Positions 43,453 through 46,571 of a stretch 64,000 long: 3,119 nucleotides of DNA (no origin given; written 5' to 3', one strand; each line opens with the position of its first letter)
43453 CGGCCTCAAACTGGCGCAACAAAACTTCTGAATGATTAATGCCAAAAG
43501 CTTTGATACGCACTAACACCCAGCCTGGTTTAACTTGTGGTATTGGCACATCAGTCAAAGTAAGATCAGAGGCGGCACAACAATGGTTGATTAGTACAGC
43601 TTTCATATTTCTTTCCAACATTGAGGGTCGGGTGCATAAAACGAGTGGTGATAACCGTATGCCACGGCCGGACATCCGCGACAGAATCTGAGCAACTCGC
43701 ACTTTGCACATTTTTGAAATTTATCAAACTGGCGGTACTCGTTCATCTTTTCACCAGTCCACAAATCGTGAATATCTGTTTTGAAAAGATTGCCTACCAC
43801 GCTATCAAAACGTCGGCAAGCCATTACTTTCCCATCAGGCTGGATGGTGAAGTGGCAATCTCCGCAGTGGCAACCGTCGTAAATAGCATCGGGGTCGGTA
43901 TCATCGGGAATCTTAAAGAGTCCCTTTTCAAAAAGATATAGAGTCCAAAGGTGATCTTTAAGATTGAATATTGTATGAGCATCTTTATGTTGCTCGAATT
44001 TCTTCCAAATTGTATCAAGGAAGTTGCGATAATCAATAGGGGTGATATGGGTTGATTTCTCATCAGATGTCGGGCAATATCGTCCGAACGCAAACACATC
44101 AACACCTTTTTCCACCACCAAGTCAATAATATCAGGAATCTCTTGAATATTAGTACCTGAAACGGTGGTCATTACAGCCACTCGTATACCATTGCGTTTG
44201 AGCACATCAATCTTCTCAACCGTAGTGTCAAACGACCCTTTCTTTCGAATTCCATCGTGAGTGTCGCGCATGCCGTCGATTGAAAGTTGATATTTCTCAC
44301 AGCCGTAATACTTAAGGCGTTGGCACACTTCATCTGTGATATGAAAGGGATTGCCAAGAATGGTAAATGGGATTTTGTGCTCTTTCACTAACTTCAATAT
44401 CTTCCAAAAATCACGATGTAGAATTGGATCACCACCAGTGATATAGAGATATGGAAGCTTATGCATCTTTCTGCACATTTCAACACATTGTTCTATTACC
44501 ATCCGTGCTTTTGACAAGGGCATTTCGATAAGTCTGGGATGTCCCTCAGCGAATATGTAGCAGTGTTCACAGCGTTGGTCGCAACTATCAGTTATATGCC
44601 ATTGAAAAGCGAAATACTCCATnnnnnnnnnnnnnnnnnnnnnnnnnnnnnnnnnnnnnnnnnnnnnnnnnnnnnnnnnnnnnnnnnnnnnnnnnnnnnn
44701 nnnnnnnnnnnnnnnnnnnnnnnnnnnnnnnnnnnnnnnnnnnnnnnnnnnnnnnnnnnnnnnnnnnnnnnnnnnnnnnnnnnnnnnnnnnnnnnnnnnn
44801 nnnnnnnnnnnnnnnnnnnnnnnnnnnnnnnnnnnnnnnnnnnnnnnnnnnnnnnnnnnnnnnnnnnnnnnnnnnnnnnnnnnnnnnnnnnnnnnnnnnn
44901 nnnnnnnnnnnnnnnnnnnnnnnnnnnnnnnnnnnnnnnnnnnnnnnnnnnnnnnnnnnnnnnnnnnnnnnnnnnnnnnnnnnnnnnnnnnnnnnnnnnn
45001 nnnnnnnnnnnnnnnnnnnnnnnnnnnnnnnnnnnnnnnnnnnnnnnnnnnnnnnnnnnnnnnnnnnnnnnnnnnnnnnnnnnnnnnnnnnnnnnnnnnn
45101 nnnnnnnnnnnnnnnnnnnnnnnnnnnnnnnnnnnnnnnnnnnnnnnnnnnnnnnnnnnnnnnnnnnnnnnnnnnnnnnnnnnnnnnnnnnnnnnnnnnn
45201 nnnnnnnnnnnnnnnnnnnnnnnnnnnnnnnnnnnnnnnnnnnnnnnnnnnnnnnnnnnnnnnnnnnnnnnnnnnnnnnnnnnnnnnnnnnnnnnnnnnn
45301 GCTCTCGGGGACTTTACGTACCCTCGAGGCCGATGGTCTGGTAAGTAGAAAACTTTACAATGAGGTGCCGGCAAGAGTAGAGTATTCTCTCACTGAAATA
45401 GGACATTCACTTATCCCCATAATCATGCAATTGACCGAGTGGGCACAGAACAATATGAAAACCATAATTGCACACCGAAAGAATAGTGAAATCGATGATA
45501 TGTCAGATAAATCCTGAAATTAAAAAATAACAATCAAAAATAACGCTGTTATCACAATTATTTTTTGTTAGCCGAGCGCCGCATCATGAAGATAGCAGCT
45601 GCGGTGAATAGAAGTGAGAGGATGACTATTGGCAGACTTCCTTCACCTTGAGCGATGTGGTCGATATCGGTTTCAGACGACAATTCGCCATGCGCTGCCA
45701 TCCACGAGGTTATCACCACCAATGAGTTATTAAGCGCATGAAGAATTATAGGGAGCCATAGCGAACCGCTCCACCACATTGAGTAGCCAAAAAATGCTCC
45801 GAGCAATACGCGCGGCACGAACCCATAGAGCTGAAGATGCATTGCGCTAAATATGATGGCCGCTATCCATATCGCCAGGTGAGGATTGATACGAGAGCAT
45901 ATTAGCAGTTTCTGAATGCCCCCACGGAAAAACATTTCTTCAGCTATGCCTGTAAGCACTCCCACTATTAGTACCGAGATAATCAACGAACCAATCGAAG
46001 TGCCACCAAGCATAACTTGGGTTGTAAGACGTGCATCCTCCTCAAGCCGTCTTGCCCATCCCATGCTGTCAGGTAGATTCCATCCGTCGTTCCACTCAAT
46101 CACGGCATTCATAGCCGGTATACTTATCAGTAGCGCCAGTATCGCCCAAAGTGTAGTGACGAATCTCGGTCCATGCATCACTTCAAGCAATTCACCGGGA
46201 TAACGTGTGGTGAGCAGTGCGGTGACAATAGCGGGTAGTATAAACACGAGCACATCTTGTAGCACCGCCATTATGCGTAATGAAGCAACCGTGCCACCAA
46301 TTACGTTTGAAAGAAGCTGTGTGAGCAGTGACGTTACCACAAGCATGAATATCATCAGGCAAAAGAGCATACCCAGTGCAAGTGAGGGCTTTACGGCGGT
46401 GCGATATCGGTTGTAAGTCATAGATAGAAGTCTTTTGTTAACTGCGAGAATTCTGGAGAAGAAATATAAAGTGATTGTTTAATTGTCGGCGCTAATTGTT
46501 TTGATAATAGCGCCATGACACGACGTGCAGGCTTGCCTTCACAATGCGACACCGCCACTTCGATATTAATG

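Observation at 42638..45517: Minimal RiPP-like locus with no dedicated protease, exporter or immunity gene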

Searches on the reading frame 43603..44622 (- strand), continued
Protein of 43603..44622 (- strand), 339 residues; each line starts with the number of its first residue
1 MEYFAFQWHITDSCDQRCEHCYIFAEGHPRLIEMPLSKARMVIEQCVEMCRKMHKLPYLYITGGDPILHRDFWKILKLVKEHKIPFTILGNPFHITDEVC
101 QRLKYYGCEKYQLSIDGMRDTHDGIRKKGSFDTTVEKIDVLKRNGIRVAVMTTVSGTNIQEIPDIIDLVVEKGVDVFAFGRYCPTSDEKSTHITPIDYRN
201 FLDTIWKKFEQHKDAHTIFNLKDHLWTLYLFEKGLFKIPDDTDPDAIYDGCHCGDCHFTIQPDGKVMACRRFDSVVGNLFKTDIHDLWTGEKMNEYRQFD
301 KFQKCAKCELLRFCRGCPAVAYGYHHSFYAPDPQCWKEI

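Call 82: find_homologous_proteins(query=L084:9034-9876:+, max_evalue=1e-20)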
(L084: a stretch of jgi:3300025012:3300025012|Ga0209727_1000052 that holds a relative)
Query L084:9034-9876:+ (281 aa): 5670 proteins with E <= 1e-20 among 8000 candidates; the best 120 are listed.
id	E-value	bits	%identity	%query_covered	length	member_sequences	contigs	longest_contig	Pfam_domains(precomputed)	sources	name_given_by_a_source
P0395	1.2e-191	653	100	100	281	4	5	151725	-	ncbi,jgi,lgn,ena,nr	ncbi:MAG TPA: Sir2 silent information regulator family NAD-dependent deacetylase [Treponema sp.]|nr:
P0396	7.0e-174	595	91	100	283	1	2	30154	-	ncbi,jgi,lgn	jgi:NAD-dependent SIR2 family protein deacetylase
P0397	5.2e-168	575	88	100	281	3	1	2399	-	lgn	-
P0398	8.2e-164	562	85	100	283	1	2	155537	-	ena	-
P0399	5.0e-159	546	83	100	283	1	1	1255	-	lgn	-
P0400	8.3e-158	542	82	100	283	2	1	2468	-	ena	-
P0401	8.1e-152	522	77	100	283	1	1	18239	-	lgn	-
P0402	5.6e-149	513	77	100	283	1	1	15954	-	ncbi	-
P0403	4.2e-143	494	75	99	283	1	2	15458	-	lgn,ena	-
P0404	1.2e-130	453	67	100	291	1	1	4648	-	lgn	-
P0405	9.7e-130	450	70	99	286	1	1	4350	PF02146.24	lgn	-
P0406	1.4e-129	449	69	98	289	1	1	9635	-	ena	-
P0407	5.8e-129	447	68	99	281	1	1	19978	-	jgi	jgi:NAD-dependent SIR2 family protein deacetylase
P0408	8.5e-128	444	69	99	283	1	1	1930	-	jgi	jgi:NAD-dependent SIR2 family protein deacetylase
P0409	4.4e-127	441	66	100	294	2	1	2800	-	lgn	-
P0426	5.3e-118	411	63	98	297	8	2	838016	-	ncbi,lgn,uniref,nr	ncbi:Sir2 silent information regulator family NAD-dependent deacetylase [Desulfosporosinus fructosiv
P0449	7.5e-115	401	60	98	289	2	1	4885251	-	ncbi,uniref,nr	ncbi:Sir2 silent information regulator family NAD-dependent deacetylase [Clostridium felsineum]|unir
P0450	1.9e-114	400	59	100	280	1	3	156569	-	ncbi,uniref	ncbi:Sir2 silent information regulator family NAD-dependent deacetylase [Priestia megaterium]|uniref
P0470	1.4e-112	394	58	99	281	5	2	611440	-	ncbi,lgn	ncbi:Sir2 silent information regulator family NAD-dependent deacetylase [Bacillus coreaensis]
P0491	1.2e-111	391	58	99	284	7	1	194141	-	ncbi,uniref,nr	ncbi:Sir2 silent information regulator family NAD-dependent deacetylase [Paenibacillus xylanexedens]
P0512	2.7e-110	386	60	98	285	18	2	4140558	-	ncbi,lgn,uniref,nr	ncbi:Sir2 silent information regulator family NAD-dependent deacetylase [Acetobacterium malicum]|uni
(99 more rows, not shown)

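Call 83: find_encoding_contigs(protein=P0449, flank=6000, max_places=1)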
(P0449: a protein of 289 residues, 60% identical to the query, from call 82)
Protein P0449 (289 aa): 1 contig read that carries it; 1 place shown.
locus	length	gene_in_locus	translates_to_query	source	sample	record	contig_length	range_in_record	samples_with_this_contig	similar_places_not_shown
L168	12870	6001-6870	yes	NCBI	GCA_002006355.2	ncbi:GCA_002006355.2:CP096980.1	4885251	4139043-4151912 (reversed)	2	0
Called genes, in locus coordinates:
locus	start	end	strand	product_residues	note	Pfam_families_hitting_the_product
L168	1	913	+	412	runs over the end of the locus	PF14691:Fer4_20, PF07992:Pyr_redox_2, PF00070:Pyr_redox (weak), PF01266:DAO (weak), PF13450:NAD_binding_8, PF07992:Pyr_redox_2, PF13738:Pyr_redox_3, PF00070:Pyr_redox (weak), +10 more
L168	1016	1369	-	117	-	-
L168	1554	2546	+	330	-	PF02698:DUF218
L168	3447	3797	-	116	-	PF01638:HxlR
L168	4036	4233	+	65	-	PF27855:Target_ACGX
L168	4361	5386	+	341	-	PF04055:Radical_SAM, PF13186:SPASM (weak)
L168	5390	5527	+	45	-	PF14512:TM1586_NiRdase (faint), PF00881:Nitroreductase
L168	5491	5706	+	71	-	-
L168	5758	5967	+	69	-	PF00881:Nitroreductase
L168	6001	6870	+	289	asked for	-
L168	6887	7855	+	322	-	PF16884:ADH_N_2 (weak), PF08240:ADH_N, PF00107:ADH_zinc_N, PF13602:ADH_zinc_N_2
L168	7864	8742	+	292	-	PF00809:Pterin_bind, PF03599:CdhD (weak)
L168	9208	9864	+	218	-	PF00528:BPD_transp_1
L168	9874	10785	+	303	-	PF04069:OpuAC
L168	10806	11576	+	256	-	PF00005:ABC_tran, PF13304:AAA_21 (faint)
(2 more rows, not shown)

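Call 84: find_encoding_contigs(protein=P0450, flank=6000, max_places=1)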
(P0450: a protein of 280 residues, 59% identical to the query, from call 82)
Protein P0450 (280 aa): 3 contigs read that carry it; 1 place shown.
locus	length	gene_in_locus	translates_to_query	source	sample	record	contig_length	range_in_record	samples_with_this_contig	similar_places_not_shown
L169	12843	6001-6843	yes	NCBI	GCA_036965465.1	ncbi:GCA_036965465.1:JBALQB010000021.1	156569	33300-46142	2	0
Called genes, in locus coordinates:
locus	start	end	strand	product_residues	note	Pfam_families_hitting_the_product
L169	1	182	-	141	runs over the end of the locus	PF01575:MaoC_dehydratas, PF13452:FAS1_DH_region (weak)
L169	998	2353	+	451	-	PF04820:Trp_halogenase (faint), PF12831:FAD_oxidored (faint)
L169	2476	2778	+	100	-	-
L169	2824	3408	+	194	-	PF02525:Flavodoxin_2, PF03358:FMN_red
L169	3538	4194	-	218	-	PF00485:PRK (weak)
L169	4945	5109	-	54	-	PF09388:SpoOE-like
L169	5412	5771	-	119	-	PF01638:HxlR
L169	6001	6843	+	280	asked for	-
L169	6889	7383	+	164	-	-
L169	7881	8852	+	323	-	PF08240:ADH_N, PF00107:ADH_zinc_N, PF13602:ADH_zinc_N_2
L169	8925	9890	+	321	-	PF00005:ABC_tran, PF02463:SMC_N (faint), PF13304:AAA_21 (faint), PF13401:AAA_22 (faint)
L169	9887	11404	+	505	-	PF00528:BPD_transp_1, PF04069:OpuAC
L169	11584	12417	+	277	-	PF04055:Radical_SAM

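Call 85: find_encoding_contigs(protein=P0512, flank=6000, max_places=1)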
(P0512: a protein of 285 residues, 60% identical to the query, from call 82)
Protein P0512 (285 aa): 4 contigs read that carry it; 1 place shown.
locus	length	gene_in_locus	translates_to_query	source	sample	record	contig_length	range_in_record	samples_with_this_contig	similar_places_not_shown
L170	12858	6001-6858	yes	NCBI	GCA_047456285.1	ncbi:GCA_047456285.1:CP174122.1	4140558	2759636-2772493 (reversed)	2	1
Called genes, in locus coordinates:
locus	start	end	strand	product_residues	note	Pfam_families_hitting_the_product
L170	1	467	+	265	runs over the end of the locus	PF12804:NTP_transf_3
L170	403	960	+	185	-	PF00300:His_Phos_1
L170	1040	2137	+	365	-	PF13478:XdhC_C, PF02625:XdhC_CoxI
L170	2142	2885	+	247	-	PF00392:GntR, PF07702:UTRA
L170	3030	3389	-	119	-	PF03992:ABM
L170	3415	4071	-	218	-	PF01047:MarR (weak), PF09339:HTH_IclR, PF01614:IclR_C (faint)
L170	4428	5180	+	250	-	-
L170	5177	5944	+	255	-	PF13484:Fer4_16 (weak)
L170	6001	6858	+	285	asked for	-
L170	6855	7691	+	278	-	PF01661:Macro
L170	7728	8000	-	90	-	-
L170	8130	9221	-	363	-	PF00465:Fe-ADH, PF13685:Fe-ADH_2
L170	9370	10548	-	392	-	PF10114:PocR, PF12833:HTH_18, PF00165:HTH_AraC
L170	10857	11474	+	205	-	PF02627:CMD (faint)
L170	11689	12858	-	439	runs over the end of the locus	PF03583:LIP (faint)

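Call 86: find_encoding_contigs(protein=P0426, flank=6000, max_places=1)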
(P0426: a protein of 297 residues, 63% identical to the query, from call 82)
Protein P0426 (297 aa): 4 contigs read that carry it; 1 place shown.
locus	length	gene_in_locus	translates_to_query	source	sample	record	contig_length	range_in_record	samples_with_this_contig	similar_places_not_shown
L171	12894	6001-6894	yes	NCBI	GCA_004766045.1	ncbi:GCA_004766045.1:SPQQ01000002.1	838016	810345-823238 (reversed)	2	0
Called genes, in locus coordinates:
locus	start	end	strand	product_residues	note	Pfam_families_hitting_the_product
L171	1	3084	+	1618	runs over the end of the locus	PF00580:UvrD-helicase, PF13086:AAA_11, PF13191:AAA_16 (weak), PF13245:AAA_19 (weak), PF13604:AAA_30 (weak), PF13087:AAA_12, PF04480:DUF559, PF18741:MTES_1575, +2 more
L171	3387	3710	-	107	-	PF01638:HxlR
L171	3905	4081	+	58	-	-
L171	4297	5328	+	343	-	PF04055:Radical_SAM, PF13186:SPASM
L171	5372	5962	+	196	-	PF14512:TM1586_NiRdase (faint), PF00881:Nitroreductase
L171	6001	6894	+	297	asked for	-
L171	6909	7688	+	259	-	PF01661:Macro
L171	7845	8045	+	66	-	-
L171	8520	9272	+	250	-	PF00657:Lipase_GDSL, PF13472:Lipase_GDSL_2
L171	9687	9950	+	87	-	-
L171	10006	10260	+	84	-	PF01527:HTH_Tnp_1, PF13518:HTH_28 (weak)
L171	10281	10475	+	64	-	-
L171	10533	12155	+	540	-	PF03323:GerA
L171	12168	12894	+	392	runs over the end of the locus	PF25198:Spore_GerAC_N, PF05504:Spore_GerAC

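Call 90: find_encoding_contigs(protein=P0470, flank=5000, max_places=1)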
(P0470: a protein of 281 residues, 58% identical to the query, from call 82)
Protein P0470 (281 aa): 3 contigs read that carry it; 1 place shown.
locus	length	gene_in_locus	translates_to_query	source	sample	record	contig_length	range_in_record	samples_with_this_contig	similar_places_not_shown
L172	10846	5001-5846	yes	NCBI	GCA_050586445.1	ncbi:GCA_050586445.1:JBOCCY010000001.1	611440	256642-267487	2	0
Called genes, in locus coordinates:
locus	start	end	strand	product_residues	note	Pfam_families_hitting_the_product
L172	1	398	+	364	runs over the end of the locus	PF08240:ADH_N, PF16912:Glu_dehyd_C, PF00107:ADH_zinc_N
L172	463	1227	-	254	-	PF09339:HTH_IclR, PF01614:IclR_C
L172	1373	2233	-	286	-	PF00126:HTH_1, PF03466:LysR_substrate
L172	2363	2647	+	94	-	-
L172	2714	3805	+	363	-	PF08240:ADH_N, PF16912:Glu_dehyd_C, PF00107:ADH_zinc_N, PF13602:ADH_zinc_N_2 (weak)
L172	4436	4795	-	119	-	PF01638:HxlR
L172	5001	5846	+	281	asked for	-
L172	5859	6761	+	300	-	PF01661:Macro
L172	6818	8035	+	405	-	PF00083:Sugar_tr (weak), PF07690:MFS_1, PF13347:MFS_2 (weak)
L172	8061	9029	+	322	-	PF16884:ADH_N_2 (weak), PF08240:ADH_N, PF00107:ADH_zinc_N, PF13602:ADH_zinc_N_2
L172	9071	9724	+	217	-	PF00528:BPD_transp_1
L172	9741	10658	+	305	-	PF04069:OpuAC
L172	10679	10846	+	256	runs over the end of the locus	PF00005:ABC_tran, PF13304:AAA_21 (faint)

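Call 91: find_encoding_contigs(protein=P0491, flank=5000, max_places=1)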
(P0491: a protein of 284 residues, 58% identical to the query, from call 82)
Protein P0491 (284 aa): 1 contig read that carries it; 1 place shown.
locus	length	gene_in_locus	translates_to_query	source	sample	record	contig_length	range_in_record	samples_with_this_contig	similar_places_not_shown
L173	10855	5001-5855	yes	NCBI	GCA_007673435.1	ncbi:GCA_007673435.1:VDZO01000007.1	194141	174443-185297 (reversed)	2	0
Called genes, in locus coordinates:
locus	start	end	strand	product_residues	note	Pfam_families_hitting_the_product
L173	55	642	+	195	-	PF12464:Mac, PF00132:Hexapep, PF14602:Hexapep_2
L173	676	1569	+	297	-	PF00135:COesterase, PF20434:BD-FAE, PF07859:Abhydrolase_3, PF00326:Peptidase_S9 (weak)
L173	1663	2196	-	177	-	PF02834:LigT_PEase (faint), PF13563:2_5_RNA_ligase2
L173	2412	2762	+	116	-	PF03780:Asp23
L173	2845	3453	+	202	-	PF00583:Acetyltransf_1, PF13673:Acetyltransf_10, PF13508:Acetyltransf_7, PF08445:FR47 (weak)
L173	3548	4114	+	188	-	PF00440:TetR_N (weak)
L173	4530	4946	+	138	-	PF12802:MarR_2, PF22381:Staph_reg_Sar_Rot (weak), PF01047:MarR, PF13412:HTH_24 (weak), PF13463:HTH_27 (weak), PF13601:HTH_34 (weak)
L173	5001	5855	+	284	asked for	-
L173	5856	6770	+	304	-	PF01661:Macro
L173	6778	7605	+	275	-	PF07505:DUF5131 (weak), PF04055:Radical_SAM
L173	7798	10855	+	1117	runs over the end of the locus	PF17128:DUF5107, PF00515:TPR_1 (faint), PF07719:TPR_2 (faint), PF07721:TPR_4 (faint), PF13174:TPR_6 (faint), PF13181:TPR_8 (faint), PF13424:TPR_12 (weak), PF13414:TPR_11 (weak), +4 more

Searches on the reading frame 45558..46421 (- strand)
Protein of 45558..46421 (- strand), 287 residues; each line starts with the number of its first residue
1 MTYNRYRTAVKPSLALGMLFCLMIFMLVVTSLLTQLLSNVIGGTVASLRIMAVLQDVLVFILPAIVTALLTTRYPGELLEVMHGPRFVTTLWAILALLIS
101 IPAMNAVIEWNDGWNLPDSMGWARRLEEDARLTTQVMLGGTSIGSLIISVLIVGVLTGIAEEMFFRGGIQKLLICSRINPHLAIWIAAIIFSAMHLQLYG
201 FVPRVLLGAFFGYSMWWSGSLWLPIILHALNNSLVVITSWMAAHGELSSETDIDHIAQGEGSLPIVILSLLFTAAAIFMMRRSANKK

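Call 3: search_protein_families(library=ncbifam, proteins=[window:45558-46421:-], max_evalue=0.01)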
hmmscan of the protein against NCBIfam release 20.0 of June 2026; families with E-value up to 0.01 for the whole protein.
window:45558-46421:- (287 aa): 6 families
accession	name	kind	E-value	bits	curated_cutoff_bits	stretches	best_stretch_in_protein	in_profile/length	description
NF041647.1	ABC_perm_CPBP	equivalog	4.8e-26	91.7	435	1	7-239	418-634/636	ABC transporter permease subunit/CPBP intramembrane protease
NF040589.1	CPBP_Synerg_MrtS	equivalog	2.8e-07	30.9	130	1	146-232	72-160/170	Synerg-CTERM system glutamic-type intramembrane protease MrtS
NF046050.1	CPBP_fam_MroQ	equivalog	9.1e-07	28.5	270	1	134-243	117-228/243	intramembrane glutamic endopeptidase MroQ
NF033192.3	CPBP_JDVT_MrtJ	equivalog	1.1e-06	29.2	75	1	155-236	6-96/98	JDVT-CTERM system glutamic-type intramembrane protease MrtJ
NF052640.1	CPBP_M949_0222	equivalog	0.00012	22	220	1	149-241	110-209/213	M949_0222 family glutamic-type intramembrane endopeptidase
NF040914.1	Mrt_core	domain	0.00054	20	100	1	155-238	9-104/108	myxosortase family intramembrane protease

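Call 4: search_protein_families(library=pfam, proteins=[window:45558-46421:-], max_evalue=0.01)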
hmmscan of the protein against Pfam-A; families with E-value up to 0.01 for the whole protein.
window:45558-46421:- (287 aa): 1 family
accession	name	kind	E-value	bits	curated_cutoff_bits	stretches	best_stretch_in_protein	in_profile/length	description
PF02517.21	Rce1-like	-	9.7e-20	71.1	22.4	1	146-233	4-92/93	Type II CAAX prenyl endopeptidase Rce1-like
